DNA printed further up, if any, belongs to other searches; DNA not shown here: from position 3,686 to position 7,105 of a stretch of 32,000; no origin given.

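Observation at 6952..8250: AbiJ/HEPN-like gene wedged between mod and res, a PrrC-style guard arrangement in a type III system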

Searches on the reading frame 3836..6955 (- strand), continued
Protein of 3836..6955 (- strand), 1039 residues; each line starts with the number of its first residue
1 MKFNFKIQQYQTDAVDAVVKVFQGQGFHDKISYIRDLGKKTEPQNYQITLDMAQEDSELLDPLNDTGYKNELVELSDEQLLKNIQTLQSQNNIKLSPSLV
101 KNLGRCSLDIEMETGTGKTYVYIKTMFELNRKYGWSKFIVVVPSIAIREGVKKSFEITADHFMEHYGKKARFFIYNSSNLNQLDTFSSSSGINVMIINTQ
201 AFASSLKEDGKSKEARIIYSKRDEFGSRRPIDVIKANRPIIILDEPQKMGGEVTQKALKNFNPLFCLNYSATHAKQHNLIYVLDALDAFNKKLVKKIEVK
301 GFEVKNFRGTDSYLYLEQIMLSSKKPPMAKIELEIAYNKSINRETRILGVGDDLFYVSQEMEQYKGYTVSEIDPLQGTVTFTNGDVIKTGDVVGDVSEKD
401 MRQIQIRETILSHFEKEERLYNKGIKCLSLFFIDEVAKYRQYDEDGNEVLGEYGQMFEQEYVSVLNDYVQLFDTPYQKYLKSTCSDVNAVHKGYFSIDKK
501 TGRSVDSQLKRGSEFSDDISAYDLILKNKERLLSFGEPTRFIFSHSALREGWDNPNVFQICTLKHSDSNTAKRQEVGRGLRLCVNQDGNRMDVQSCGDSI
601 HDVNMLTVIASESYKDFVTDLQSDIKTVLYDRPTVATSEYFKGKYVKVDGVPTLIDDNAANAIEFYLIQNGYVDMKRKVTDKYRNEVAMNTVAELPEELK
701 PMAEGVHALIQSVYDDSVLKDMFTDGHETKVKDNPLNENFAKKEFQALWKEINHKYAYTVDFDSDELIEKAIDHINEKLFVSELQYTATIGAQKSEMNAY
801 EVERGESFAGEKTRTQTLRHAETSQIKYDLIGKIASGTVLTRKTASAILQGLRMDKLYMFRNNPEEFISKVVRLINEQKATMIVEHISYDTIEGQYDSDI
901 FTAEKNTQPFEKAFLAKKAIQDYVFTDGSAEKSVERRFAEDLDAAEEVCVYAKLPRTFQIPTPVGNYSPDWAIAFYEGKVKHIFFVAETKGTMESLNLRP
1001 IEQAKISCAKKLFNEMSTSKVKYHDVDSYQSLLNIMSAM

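Call 83: search_protein_families(library=pfam, proteins=[L113:6331-6942:+, L119:8194-9651:+, L131:1274-2125:+, L140:7451-8446:+, L152:8596-9990:+, L158:2308-5358:+, L173:4018-5202:+, L176:8941-9996:+, L178:6432-7556:+, L179:8163-9821:+], max_evalue=0.001)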
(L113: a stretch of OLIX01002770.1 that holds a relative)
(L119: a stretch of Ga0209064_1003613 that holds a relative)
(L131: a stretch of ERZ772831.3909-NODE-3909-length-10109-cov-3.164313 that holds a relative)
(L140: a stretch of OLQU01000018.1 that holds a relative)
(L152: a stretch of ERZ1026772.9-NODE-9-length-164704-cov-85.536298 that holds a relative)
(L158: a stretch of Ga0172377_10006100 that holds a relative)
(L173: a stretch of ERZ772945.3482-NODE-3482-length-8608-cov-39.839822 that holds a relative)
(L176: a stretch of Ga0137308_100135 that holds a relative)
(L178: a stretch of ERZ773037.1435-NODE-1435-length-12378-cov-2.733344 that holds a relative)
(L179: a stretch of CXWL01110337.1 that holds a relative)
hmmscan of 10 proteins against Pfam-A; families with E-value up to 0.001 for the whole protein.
L113:6331-6942:+ (204 aa): 0 families

L119:8194-9651:+ (486 aa): 2 families
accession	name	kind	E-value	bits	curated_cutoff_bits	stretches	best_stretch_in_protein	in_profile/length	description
PF13749.12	HATPase_c_4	-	4.2e-20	72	26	1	320-404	1-89/89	Putative ATP-dependent DNA helicase recG C-terminal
PF04326.19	SLFN_AlbA_2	-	4.5e-15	56.6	25.3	1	17-144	1-118/118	Schlafen, AlbA_2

L131:1274-2125:+ (284 aa): 1 family
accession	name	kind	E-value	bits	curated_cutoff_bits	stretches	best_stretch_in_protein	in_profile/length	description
PF11185.13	DUF2971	-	2e-08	35.9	22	1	115-205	1-89/89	Protein of unknown function (DUF2971)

L140:7451-8446:+ (332 aa): 3 families
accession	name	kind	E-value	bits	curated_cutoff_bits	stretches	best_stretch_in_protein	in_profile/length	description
PF05014.21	Nuc_deoxyrib_tr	-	5e-07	30.3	28.8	1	215-296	9-101/117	Nucleoside 2-deoxyribosyltransferase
PF13271.11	DUF4062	-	0.00043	20.9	24.7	1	209-265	2-58/82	Domain of unknown function (DUF4062)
PF14354.12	Lar_restr_allev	-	0.00071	20.2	28.6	0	7-35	5-33/58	Restriction alleviation protein Lar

L152:8596-9990:+ (465 aa): 3 families
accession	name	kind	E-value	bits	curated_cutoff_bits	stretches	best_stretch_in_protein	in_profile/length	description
PF13749.12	HATPase_c_4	-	2.8e-17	62.9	26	1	299-382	1-87/89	Putative ATP-dependent DNA helicase recG C-terminal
PF04326.19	SLFN_AlbA_2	-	3.7e-17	63.4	25.3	1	12-127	1-117/118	Schlafen, AlbA_2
PF13412.12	HTH_24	-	1.1e-07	31.7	21.9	1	410-451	7-48/48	Winged helix-turn-helix DNA-binding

L158:2308-5358:+ (1017 aa): 2 families
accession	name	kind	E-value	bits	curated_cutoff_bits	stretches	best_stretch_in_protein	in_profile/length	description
PF02463.25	SMC_N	-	3.5e-09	36.8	40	1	569-968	56-210/220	RecF/RecN/SMC N terminal domain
PF13304.12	AAA_21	-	2.6e-06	28.2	27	1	891-959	233-302/304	AAA domain, putative AbiEii toxin, Type IV TA system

L173:4018-5202:+ (395 aa): 2 families
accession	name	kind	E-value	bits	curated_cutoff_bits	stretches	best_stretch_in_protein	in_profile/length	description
PF06250.17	YhcG_C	-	9.3e-51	172.2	32.5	1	226-379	2-155/157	YhcG PDDEXK nuclease domain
PF17761.7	DUF1016_N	-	1.7e-35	122.5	32.8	1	25-199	3-137/137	DUF1016 N-terminal domain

L176:8941-9996:+ (352 aa): 2 families
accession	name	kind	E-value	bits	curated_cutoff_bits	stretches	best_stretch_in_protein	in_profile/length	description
PF06250.17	YhcG_C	-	1e-55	188.3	32.5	1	188-342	2-157/157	YhcG PDDEXK nuclease domain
PF17761.7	DUF1016_N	-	7.4e-37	126.9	32.8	1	13-163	2-137/137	DUF1016 N-terminal domain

L178:6432-7556:+ (375 aa): 2 families
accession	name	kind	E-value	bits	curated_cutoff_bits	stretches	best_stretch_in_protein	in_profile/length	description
PF06250.17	YhcG_C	-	2.7e-50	170.7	32.5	1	202-361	3-157/157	YhcG PDDEXK nuclease domain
PF17761.7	DUF1016_N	-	1.3e-29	103.5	32.8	1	14-177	2-136/137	DUF1016 N-terminal domain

L179:8163-9821:+ (553 aa): 2 families
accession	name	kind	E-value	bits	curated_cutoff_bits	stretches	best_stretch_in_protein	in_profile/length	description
PF04326.19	SLFN_AlbA_2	-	8.2e-18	65.5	25.3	1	19-139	1-114/118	Schlafen, AlbA_2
PF13749.12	HATPase_c_4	-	4e-09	36.8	26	1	315-393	4-82/89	Putative ATP-dependent DNA helicase recG C-terminal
